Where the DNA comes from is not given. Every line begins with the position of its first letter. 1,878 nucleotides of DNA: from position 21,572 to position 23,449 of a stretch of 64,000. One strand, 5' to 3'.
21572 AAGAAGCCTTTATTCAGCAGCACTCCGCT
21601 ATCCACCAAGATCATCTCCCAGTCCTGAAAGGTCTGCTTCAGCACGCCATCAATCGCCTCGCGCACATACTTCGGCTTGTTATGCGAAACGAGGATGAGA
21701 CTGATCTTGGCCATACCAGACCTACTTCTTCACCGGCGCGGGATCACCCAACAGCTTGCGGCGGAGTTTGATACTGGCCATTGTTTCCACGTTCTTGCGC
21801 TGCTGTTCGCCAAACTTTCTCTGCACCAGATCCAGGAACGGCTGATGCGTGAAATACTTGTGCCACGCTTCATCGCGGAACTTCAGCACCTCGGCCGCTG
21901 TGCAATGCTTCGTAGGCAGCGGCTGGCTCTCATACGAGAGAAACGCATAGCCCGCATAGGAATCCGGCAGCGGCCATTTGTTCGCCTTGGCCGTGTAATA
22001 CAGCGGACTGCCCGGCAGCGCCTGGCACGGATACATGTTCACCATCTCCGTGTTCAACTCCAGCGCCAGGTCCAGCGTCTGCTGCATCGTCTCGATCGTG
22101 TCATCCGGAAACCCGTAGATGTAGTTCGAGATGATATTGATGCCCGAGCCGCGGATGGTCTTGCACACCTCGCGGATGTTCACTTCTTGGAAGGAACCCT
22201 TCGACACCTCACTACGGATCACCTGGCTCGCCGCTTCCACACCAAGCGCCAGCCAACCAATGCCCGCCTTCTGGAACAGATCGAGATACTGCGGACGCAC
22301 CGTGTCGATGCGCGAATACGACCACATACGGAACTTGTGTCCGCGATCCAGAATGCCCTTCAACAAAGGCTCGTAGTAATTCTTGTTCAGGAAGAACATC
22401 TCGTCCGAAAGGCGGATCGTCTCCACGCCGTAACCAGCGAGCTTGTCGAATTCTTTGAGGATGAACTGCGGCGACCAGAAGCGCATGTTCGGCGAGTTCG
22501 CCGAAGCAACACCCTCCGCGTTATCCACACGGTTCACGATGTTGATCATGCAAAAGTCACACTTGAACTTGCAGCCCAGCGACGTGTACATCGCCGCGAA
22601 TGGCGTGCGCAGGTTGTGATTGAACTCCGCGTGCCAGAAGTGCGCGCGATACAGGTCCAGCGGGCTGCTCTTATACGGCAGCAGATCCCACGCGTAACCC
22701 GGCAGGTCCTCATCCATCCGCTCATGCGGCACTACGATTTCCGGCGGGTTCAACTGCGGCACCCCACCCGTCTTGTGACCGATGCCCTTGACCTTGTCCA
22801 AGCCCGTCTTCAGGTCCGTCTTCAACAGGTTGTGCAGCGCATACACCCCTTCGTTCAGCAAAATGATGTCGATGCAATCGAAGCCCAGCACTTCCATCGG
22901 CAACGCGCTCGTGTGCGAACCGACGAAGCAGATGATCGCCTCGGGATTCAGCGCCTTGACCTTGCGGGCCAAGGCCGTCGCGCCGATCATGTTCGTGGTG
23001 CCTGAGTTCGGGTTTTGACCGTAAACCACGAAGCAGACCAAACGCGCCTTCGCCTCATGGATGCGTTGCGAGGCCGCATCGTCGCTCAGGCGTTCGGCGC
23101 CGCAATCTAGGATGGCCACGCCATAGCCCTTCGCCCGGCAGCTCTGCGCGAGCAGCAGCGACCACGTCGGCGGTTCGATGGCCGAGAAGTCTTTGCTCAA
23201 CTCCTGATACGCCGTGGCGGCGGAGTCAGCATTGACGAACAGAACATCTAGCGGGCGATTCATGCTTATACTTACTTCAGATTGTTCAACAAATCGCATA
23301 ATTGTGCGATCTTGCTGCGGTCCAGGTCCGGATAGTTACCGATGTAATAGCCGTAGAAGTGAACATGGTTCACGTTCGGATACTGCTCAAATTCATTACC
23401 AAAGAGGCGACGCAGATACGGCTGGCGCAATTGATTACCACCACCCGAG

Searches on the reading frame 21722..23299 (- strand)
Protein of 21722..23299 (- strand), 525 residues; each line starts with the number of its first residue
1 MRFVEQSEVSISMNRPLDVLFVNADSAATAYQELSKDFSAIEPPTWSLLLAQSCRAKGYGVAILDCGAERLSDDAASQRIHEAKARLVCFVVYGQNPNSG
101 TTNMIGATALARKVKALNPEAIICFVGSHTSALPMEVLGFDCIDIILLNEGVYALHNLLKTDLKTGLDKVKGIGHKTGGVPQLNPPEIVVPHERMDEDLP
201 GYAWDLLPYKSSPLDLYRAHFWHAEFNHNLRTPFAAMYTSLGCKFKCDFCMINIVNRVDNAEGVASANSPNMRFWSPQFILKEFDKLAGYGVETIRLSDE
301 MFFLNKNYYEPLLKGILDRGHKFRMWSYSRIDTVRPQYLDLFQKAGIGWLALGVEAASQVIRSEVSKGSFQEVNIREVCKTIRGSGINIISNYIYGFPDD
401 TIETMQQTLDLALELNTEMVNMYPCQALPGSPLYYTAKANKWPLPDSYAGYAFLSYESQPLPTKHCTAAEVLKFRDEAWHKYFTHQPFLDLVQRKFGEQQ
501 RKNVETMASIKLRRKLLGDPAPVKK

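Call 62: search_protein_families(library=pfam, proteins=[window:21722-23299:-], max_evalue=0.00001)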
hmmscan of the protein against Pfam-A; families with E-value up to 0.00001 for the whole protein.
window:21722-23299:- (525 aa): 2 families
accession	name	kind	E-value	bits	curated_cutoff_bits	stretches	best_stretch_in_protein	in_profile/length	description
PF04055.27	Radical_SAM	-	2.2e-16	60.9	29.5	1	239-412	3-166/166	Radical SAM superfamily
PF02310.24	B12-binding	-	2.2e-09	37.6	32.1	1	42-158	12-120/121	B12 binding domain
